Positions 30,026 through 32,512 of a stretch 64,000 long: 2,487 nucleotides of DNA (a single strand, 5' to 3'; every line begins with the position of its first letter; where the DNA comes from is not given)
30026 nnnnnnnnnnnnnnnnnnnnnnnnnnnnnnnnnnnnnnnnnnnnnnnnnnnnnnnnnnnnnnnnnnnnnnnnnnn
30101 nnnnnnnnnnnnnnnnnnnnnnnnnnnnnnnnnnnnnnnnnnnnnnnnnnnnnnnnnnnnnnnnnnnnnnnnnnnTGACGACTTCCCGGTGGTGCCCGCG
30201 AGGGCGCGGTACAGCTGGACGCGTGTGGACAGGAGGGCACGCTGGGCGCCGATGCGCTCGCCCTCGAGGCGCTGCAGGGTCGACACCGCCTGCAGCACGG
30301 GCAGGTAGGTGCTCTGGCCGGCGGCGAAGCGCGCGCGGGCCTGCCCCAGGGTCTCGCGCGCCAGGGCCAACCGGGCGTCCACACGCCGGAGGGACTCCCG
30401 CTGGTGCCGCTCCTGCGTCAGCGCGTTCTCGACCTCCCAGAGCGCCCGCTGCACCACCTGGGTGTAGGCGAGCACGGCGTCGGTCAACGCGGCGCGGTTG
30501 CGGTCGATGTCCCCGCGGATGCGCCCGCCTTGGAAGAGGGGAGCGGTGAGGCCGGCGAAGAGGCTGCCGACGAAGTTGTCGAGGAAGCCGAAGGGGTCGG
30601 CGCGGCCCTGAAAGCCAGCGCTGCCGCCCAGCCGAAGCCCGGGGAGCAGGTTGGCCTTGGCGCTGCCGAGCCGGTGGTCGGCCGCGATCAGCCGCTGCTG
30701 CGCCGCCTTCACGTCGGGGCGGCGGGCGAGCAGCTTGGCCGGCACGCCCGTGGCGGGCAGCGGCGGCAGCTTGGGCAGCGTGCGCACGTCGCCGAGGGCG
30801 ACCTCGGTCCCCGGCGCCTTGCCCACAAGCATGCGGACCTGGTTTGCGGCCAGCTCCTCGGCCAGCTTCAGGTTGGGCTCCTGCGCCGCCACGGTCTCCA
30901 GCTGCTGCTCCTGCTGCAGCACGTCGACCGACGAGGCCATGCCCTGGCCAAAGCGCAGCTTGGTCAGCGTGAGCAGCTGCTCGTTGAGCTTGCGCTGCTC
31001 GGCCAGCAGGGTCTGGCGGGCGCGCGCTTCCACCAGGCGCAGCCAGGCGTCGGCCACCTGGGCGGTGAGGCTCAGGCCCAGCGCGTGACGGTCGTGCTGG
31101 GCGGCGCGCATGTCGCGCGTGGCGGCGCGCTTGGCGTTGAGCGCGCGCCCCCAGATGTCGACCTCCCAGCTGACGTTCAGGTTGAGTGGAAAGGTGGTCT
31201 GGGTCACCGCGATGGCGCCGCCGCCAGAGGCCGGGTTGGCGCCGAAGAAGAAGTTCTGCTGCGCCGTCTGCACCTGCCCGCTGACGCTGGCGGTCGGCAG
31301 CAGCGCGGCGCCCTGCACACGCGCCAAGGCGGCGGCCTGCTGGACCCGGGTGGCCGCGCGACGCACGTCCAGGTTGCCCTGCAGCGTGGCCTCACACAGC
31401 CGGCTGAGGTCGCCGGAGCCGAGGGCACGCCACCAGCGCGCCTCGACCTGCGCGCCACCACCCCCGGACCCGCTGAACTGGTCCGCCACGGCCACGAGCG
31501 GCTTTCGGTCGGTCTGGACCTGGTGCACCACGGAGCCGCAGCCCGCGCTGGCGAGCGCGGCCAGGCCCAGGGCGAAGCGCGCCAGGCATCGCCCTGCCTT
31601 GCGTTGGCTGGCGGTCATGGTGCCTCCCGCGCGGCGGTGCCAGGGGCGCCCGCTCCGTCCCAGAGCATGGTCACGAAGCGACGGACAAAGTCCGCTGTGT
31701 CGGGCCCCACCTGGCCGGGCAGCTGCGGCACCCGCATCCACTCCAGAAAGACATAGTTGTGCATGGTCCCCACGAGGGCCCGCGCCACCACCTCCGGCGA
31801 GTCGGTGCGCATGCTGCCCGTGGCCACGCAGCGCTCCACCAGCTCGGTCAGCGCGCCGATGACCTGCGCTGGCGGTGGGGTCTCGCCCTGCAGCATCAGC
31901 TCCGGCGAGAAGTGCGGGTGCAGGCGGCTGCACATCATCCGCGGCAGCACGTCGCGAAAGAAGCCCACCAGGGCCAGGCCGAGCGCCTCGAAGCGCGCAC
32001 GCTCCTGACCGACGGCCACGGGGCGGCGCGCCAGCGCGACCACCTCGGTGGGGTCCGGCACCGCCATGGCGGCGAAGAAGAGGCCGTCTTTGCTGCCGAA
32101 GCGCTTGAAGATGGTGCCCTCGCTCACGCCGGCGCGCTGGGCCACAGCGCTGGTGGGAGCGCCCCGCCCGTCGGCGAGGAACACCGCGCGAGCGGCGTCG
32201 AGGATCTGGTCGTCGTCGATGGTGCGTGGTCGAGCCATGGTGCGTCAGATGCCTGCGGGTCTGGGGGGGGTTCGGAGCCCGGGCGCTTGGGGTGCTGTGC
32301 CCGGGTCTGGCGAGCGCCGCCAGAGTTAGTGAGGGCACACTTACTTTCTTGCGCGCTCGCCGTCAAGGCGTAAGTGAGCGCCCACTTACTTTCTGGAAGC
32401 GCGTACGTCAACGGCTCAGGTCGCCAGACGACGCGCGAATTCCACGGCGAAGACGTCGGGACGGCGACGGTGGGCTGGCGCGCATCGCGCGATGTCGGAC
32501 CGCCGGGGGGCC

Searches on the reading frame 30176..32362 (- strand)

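Call 49: search_protein_families(library=pfam, proteins=[window:30176-32362:-], max_evalue=0.0001)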
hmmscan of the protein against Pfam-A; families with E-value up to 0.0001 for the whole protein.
window:30176-32362:- (729 aa): 1 family
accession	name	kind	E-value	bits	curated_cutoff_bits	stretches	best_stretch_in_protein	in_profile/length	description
PF02321.23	OEP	-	2.6e-43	148.5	22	2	542-721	6-186/187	Outer membrane efflux protein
